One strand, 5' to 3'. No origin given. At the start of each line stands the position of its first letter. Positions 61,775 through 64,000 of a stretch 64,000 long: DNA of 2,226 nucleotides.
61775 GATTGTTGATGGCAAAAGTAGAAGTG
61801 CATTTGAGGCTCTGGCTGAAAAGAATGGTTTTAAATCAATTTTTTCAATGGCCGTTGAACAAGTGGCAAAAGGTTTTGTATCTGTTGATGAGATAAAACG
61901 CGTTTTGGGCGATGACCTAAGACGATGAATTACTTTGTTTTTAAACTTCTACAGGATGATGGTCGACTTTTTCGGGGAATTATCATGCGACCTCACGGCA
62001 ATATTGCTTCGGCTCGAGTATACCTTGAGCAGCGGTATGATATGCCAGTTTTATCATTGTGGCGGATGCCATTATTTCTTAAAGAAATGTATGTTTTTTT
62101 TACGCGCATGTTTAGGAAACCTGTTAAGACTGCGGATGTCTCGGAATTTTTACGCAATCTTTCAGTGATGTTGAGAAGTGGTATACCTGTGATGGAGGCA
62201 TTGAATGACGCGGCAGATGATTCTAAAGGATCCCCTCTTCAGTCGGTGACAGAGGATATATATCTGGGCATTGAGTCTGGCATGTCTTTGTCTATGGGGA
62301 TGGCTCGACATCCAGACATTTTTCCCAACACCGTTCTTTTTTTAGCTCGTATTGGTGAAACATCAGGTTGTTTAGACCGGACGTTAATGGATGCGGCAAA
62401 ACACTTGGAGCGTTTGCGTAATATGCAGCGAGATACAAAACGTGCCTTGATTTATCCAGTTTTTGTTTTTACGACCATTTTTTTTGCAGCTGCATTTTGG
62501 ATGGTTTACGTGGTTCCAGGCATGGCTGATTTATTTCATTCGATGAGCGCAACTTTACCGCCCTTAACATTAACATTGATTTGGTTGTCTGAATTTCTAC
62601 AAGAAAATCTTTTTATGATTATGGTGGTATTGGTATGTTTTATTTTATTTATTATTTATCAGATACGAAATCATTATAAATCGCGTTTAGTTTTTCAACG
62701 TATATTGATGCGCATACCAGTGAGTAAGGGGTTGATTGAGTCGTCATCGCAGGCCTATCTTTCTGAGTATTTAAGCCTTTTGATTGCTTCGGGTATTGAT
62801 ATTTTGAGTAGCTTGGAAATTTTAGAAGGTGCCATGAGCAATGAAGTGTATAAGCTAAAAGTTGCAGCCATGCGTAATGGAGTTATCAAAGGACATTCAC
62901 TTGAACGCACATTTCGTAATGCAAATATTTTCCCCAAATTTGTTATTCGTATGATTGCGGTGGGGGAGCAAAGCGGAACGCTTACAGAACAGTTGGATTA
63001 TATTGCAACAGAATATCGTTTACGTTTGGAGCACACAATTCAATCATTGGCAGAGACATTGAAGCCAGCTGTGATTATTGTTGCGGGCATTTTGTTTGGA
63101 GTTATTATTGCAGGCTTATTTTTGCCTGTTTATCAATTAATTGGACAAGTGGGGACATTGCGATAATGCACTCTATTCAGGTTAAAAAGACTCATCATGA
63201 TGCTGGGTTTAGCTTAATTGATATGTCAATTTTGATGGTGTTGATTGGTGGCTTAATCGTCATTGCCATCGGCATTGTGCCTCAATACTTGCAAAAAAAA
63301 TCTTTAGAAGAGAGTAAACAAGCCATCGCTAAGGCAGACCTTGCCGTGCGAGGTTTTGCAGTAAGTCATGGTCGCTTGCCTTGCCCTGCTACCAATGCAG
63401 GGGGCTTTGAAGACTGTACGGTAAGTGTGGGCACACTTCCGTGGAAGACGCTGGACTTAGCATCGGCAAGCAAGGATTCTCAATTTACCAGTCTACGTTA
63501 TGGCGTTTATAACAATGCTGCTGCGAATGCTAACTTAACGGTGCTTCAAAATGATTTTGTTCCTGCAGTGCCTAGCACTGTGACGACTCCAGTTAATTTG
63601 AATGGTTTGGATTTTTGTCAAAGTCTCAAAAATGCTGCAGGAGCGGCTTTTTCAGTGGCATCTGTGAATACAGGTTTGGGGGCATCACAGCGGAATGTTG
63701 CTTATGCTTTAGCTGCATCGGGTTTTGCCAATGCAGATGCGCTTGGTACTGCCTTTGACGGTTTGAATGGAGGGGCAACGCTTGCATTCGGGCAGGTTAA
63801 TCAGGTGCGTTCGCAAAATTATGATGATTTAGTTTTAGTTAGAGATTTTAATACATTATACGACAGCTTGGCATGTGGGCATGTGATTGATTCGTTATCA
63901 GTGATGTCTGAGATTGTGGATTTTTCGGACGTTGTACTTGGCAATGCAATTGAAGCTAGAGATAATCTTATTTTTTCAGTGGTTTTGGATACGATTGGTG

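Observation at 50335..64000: Non-canonical MSHA/T2SS-hybrid type IV filament system (the main candidate for a new system)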

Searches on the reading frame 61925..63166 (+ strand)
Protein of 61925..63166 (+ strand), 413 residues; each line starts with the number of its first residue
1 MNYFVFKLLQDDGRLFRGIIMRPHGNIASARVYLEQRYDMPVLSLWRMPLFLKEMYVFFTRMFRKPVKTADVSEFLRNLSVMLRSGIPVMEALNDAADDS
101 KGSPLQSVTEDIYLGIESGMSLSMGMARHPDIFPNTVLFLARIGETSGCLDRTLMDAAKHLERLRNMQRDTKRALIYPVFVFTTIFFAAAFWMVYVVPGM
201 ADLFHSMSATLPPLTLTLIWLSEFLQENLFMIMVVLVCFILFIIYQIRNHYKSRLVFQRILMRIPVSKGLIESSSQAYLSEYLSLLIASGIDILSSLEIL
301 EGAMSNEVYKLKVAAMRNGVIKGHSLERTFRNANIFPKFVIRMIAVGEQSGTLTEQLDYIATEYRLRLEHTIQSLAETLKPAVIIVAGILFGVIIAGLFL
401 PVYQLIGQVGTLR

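Call 7: search_protein_families(library=ncbifam, proteins=[window:61925-63166:+], max_evalue=0.01)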
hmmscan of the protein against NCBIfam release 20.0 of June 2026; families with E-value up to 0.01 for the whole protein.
window:61925-63166:+ (413 aa): 6 families
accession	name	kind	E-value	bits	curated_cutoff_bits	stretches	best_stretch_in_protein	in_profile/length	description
TIGR02120.1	GspF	equivalog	1.2e-68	232.2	424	1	61-405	54-397/401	type II secretion system inner membrane protein GspF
NF052607.1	T4PiliAsmPilCThrm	equivalog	7e-66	223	700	1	66-409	62-404/406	type IV pilus assembly protein PilC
NF007861.0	PRK10573.1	equivalog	2.3e-63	214.6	401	1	61-405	50-394/401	protein transport protein HofC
NF052606.1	T4PiliAsmPilCMyx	equivalog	1.8e-49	168.7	700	1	66-409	76-418/419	type IV pilus assembly protein PilC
NF047826.1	T3SSXpsF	equivalog_domain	9.5e-47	159.7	650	1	3-410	3-405/405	type II secretion system protein XpsF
NF041012.2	T4P_ComGB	equivalog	6.9e-42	144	240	1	73-406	4-331/332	competence type IV pilus assembly protein ComGB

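Call 8: search_protein_families(library=pfam, proteins=[window:61925-63166:+], max_evalue=0.01)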
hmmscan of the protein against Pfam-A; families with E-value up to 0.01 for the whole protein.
window:61925-63166:+ (413 aa): 1 family
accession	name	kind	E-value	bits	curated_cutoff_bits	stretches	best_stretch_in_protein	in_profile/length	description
PF00482.28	T2SSF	-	3.9e-50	169.4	25.2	2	75-198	1-125/125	Type II secretion system (T2SS), protein F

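Call 10: find_encoding_contigs(protein=window:61925-63166:+, flank=10000, max_places=6)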
Protein window:61925-63166:+ (413 aa): 2 contigs read that carry it; 2 places shown.
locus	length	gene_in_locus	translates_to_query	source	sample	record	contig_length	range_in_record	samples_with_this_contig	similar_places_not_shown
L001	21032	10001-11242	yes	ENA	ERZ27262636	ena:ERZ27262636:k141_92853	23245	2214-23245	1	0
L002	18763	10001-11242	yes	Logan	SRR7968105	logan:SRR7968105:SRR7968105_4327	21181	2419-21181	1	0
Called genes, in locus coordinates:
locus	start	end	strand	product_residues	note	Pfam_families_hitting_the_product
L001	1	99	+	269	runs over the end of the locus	PF07963:N_methyl (weak)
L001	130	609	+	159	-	-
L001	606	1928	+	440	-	-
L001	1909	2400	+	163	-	-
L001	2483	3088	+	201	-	-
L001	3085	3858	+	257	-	-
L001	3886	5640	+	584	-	PF00263:Secretin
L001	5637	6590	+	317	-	PF14559:TPR_19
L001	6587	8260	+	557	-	PF13191:AAA_16 (faint), PF13401:AAA_22, PF01471:PG_binding_1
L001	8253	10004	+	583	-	PF05157:MshEN, PF00437:T2SSE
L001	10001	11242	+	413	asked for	PF00482:T2SSF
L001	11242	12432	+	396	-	-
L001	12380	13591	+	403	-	PF07963:N_methyl (weak)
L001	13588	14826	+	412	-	-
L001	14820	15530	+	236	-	PF07963:N_methyl (weak)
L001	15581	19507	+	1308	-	PF15902:Sortilin-Vps10 (faint), PF16403:Bact_surface_Ig-like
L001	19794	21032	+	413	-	?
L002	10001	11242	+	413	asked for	PF00482:T2SSF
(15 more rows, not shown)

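Call 13: search_protein_families(library=ncbifam, proteins=[L001:11242-12432:+, L001:12437-13591:+, L001:13588-14826:+, L001:14820-15530:+, L001:15581-19507:+, L001:19794-21032:+], max_evalue=0.01)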
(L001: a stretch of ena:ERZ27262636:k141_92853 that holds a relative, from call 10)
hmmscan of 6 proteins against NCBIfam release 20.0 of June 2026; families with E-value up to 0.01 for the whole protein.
L001:11242-12432:+ (396 aa): 1 family
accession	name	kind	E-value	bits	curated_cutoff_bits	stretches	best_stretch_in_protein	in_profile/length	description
NF007862.0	PRK10574.1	equivalog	0.0038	17.4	138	1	11-71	3-63/145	prepilin peptidase-dependent pilin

L001:12437-13591:+ (384 aa): 4 families
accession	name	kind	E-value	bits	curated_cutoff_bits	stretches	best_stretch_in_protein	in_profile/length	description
TIGR02532.1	IV_pilin_GFxxxE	domain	2.6e-07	30.2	16.3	1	9-32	1-24/24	prepilin-type N-terminal cleavage/methylation domain-containing protein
TIGR01710.1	typeII_sec_gspG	equivalog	7.2e-05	22.8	88.85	1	10-71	1-62/134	type II secretion system major pseudopilin GspG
TIGR01708.2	typeII_sec_gspH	equivalog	0.00019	21.5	80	1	9-51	1-43/169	type II secretion system minor pseudopilin GspH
NF007800.0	PRK10506.1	equivalog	0.0057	16.5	158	0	7-59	6-49/163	prepilin peptidase-dependent protein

L001:13588-14826:+ (412 aa): 2 families
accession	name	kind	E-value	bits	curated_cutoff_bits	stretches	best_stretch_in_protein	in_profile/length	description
TIGR01710.1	typeII_sec_gspG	equivalog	1e-05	25.5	88.85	1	14-73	2-61/134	type II secretion system major pseudopilin GspG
TIGR02532.1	IV_pilin_GFxxxE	domain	9.3e-05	22.1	16.3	1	13-34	2-23/24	prepilin-type N-terminal cleavage/methylation domain-containing protein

L001:14820-15530:+ (236 aa): 6 families
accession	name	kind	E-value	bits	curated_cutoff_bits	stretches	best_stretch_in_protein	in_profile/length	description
TIGR01708.2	typeII_sec_gspH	equivalog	2.7e-06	27.5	80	1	13-60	2-50/169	type II secretion system minor pseudopilin GspH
TIGR02532.1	IV_pilin_GFxxxE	domain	5.3e-06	26.1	16.3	1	13-34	2-23/24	prepilin-type N-terminal cleavage/methylation domain-containing protein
NF040999.1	pilin_ComGC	equivalog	0.0046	17.1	75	1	13-31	2-20/84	competence type IV pilus major pilin ComGC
TIGR01710.1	typeII_sec_gspG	equivalog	0.0078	16.3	88.85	0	13-35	1-23/134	type II secretion system major pseudopilin GspG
NF040982.1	ComGD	equivalog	0.0084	16.5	70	0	13-56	2-46/139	competence type IV pilus minor pilin ComGD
TIGR02596.1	TIGR02596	subfamily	0.0084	16.2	70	0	15-36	1-22/196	Verru_Chthon cassette protein D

L001:15581-19507:+ (1308 aa): 7 families
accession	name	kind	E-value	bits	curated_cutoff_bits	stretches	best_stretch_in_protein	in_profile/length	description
NF045728.1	glycosyl_F510_1955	equivalog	6.1e-34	117.4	175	5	109-218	74-173/246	F510_1955 family glycosylhydrolase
NF041766.1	choice_anch_U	domain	2.7e-16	60.2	32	1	1160-1253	2-92/92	choice-of-anchor U domain-containing protein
NF033932.1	LapB_rpt_80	domain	1.3e-10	41.4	45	1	1017-1057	1-41/83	LapB repeat-containing protein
NF047441.1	Lepto_OmpL47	equivalog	1.1e-08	35.1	250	1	1008-1102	104-195/336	multi-beta-barrel domain surface protein OmpL47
NF033191.4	JDVT-CTERM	domain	2e-07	30.8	27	1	1269-1301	1-32/35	JDVT-CTERM domain-containing protein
NF047446.1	barrel_OmpL47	domain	0.0011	19.3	40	0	1000-1042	26-68/68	OmpL47-type beta-barrel domain-containing protein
NF010237.0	PRK13684.1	equivalog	0.0041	16.2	326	0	557-658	67-166/334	photosynthesis system II assembly factor Ycf48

L001:19794-21032:+ (413 aa): 4 families
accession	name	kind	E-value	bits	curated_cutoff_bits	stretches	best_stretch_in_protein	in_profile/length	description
TIGR00497.1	hsdM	equivalog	3.2e-48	164.7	242.75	2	131-401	157-437/515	type I restriction-modification system subunit M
NF047738.1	antiphage_MADS2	equivalog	2.1e-17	62.7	720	1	149-271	289-398/654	methylation-associated defense system DNA methyltransferase MAD2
TIGR02987.1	met_A_Alw26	exception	1.1e-05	24.4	353.5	1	171-282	1-123/523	Alw26I/Eco31I/Esp3I family type II restriction adenine-specific DNA-methyltransferase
TIGR03534.1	RF_mod_PrmC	equivalog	9.8e-05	21.9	199.1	1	182-283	76-168/253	peptide chain release factor N(5)-glutamine methyltransferase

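Call 14: search_protein_families(library=pfam, proteins=[L001:11242-12432:+, L001:12437-13591:+, L001:13588-14826:+, L001:14820-15530:+, L001:15581-19507:+, L001:19794-21032:+], max_evalue=0.01)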
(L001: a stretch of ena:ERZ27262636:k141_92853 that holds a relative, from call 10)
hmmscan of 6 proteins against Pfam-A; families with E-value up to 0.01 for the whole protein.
L001:11242-12432:+ (396 aa): 0 families

L001:12437-13591:+ (384 aa): 1 family
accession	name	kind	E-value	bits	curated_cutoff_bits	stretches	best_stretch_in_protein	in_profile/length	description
PF07963.17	N_methyl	-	2.9e-07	30.2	21.2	1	8-32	3-27/27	Prokaryotic N-terminal methylation motif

L001:13588-14826:+ (412 aa): 1 family
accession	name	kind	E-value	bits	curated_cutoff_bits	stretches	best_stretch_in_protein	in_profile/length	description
PF07963.17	N_methyl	-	0.00012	22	21.2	1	11-33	3-25/27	Prokaryotic N-terminal methylation motif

L001:14820-15530:+ (236 aa): 1 family
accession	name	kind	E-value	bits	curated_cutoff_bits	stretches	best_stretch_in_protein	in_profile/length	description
PF07963.17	N_methyl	-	5.4e-06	26.2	21.2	1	9-34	1-26/27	Prokaryotic N-terminal methylation motif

L001:15581-19507:+ (1308 aa): 4 families
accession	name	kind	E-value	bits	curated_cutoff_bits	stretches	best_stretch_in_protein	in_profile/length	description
PF16403.11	Bact_surface_Ig-like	-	9.7e-36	122.1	27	3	972-1042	1-71/71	Bacterial surface protein, Ig-like domain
PF15902.12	Sortilin-Vps10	-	4.3e-17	62.5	33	2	558-665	3-118/446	Sortilin, neurotensin receptor 3,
PF19077.6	Big_13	-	2.7e-05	25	27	1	822-881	31-95/102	Bacterial Ig-like domain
PF13750.12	Big_3_3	-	0.0023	18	27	0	1011-1053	9-52/157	Bacterial Ig-like domain (group 3)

L001:19794-21032:+ (413 aa): 5 families
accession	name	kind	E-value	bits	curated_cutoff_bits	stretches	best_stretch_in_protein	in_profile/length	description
PF02384.22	N6_Mtase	-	2e-97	326.7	20.4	1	150-412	2-265/311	N-6 DNA Methylase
PF12161.14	HsdM_N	-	1.3e-22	81.3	24.5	1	12-137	2-134/135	HsdM N-terminal domain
PF05175.20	MTS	-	3.3e-05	24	23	1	184-285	21-112/170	Methyltransferase small domain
PF20473.4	MmeI_Mtase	-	0.00067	19.3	27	0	194-222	20-48/259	MmeI, DNA-methyltransferase domain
PF07669.17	Eco57I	-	0.0033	18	25.3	1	238-364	35-170/171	Eco57I restriction-modification methylase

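Call 67: find_related_loci(query=A5, collection=metagenome_contigs, flank=10000)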
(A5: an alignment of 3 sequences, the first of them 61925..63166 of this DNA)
Query A5 (413 aa) in metagenome_contigs; peptide patterns used: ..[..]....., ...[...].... (x = any residue, [..] = any of these).
510 stretches matched a pattern; 280 encode a relative of the query (tblastn E <= 1e-3); the best 80 are kept; 80 distinct loci.
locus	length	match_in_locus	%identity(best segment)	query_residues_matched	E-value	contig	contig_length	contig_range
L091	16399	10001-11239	70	1-413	0e+0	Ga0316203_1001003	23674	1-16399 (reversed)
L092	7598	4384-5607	40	1-409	3e-99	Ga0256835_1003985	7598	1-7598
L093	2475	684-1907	41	1-409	7e-103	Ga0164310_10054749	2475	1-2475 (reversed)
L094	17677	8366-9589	39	1-409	9e-94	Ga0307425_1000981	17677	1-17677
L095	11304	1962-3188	38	1-410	2e-93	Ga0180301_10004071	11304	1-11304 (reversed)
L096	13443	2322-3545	40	1-409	4e-93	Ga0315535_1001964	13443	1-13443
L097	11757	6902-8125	40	1-409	4e-93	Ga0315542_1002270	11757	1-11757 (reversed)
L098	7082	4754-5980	38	1-410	2e-90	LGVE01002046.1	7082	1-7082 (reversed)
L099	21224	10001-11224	39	1-409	3e-90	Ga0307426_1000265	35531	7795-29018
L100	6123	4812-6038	38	1-410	6e-90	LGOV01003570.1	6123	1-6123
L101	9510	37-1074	42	64-409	8e-90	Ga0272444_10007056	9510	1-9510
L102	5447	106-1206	33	49-411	2e-69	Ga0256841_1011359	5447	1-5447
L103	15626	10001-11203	29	1-410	7e-59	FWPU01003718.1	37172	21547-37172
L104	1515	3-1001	31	77-410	2e-59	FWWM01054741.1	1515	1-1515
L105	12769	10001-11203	29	1-410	1e-56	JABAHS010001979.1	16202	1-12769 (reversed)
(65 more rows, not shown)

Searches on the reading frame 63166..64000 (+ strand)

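Call 7: search_protein_families(library=ncbifam, proteins=[window:63166-64000:+], max_evalue=0.01)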
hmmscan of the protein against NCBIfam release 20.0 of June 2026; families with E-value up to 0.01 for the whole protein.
window:63166-64000:+ (278 aa): 1 family
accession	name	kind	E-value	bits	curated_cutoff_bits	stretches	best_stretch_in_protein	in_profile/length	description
NF007862.0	PRK10574.1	equivalog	0.0023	18.1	138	1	11-71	3-63/145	prepilin peptidase-dependent pilin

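Call 8: search_protein_families(library=pfam, proteins=[window:63166-64000:+], max_evalue=0.01)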
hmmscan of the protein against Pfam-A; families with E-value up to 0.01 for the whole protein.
window:63166-64000:+ (278 aa): 0 families
